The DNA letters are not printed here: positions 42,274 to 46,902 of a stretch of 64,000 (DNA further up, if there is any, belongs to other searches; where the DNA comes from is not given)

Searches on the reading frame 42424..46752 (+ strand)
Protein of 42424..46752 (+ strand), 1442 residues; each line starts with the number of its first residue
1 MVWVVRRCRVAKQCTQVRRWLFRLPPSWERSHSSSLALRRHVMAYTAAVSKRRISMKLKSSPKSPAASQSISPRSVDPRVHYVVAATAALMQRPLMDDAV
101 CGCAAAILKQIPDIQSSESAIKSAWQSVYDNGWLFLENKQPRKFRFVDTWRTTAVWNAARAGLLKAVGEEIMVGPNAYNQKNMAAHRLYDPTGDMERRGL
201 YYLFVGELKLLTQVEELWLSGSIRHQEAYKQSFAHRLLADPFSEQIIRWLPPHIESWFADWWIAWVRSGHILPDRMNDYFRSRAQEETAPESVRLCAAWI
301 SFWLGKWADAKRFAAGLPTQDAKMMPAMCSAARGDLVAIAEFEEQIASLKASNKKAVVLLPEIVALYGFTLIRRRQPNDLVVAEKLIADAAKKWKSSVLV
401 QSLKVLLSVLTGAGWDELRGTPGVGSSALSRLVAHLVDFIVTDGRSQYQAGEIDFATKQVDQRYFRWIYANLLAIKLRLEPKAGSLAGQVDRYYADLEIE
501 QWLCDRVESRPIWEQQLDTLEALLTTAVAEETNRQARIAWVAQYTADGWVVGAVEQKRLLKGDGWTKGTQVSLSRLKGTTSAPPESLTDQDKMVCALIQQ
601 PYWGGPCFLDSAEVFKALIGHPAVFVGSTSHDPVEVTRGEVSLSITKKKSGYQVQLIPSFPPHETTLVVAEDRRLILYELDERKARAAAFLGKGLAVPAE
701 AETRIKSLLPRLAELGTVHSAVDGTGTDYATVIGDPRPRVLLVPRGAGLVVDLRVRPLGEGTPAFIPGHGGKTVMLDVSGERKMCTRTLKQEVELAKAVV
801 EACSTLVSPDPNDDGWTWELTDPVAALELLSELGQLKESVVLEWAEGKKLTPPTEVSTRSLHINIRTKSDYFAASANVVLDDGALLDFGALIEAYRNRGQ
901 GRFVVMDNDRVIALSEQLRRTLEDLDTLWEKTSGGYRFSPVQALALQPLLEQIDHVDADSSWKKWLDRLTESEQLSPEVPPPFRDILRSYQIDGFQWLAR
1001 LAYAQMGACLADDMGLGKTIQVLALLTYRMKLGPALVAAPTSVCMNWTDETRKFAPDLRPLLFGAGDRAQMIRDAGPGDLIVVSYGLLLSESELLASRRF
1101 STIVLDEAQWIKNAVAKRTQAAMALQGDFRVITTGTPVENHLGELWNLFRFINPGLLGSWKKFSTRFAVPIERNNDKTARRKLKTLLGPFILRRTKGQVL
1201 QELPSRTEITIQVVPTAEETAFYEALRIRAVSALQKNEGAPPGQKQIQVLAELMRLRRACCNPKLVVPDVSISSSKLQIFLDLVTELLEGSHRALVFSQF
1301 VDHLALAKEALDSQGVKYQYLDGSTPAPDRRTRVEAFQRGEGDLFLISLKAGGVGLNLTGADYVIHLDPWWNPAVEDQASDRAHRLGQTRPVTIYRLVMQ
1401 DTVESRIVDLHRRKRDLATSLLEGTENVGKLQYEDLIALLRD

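Call 86: search_protein_families(library=padloc, proteins=[window:42424-46752:+], max_evalue=1e-10)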
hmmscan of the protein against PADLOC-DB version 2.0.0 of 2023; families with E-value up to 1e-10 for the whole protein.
window:42424-46752:+ (1442 aa): 19 families
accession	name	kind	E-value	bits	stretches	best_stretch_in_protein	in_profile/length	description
PDLC02850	DpdE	-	5.4e-188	625.5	1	654-1440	479-1260/1282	DpdE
PDLC02849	DpdE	-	2.4e-174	579.8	1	747-1441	169-852/857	DpdE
PDLC02845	DpdE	-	1.1e-156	521.7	1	817-1440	686-1291/1293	DpdE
PDLC02842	DpdE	-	5.8e-131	436.3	1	884-1432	600-1161/1176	DpdE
PDLC02848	DpdE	-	1.6e-126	421.4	1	655-1314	32-686/856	DpdE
PDLC00633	ZorD1|ZorD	-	1.8e-105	351.9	1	865-1422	320-885/908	"SWI2/SNF2 helicase, Mrr-like nuclease"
PDLC02851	DpdE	-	4.2e-104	347.3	1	916-1431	527-1044/1055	DpdE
PDLC00629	ZorD1|ZorD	-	1.8e-87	292.3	2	1075-1423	604-956/1012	"SWI2/SNF2 helicase, Mrr-like nuclease"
PDLC00632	ZorD1|ZorD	-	1.2e-86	289.7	2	1079-1435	717-1093/1101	"SWI2/SNF2 helicase, Mrr-like nuclease"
PDLC00634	ZorD1|ZorD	-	2.9e-82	275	1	967-1426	475-973/1208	"SWI2/SNF2 helicase, Mrr-like nuclease"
PDLC00631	ZorD1|ZorD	-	4.9e-77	257.7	1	972-1427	425-915/1071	"SWI2/SNF2 helicase, Mrr-like nuclease"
PDLC00628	ZorD1|ZorD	-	4.7e-60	201.4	1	972-1406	498-949/1171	"SWI2/SNF2 helicase, Mrr-like nuclease"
PDLC02854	DpdE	-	1.8e-58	196.3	1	1078-1436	702-1076/1083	DpdE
PDLC00627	ZorD1|ZorD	-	2.3e-57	192.7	1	1095-1412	624-976/1006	"SWI2/SNF2 helicase, Mrr-like nuclease"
PDLC00630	ZorD1|ZorD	-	4.5e-39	132.6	2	1098-1265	288-463/817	"SWI2/SNF2 helicase, Mrr-like nuclease"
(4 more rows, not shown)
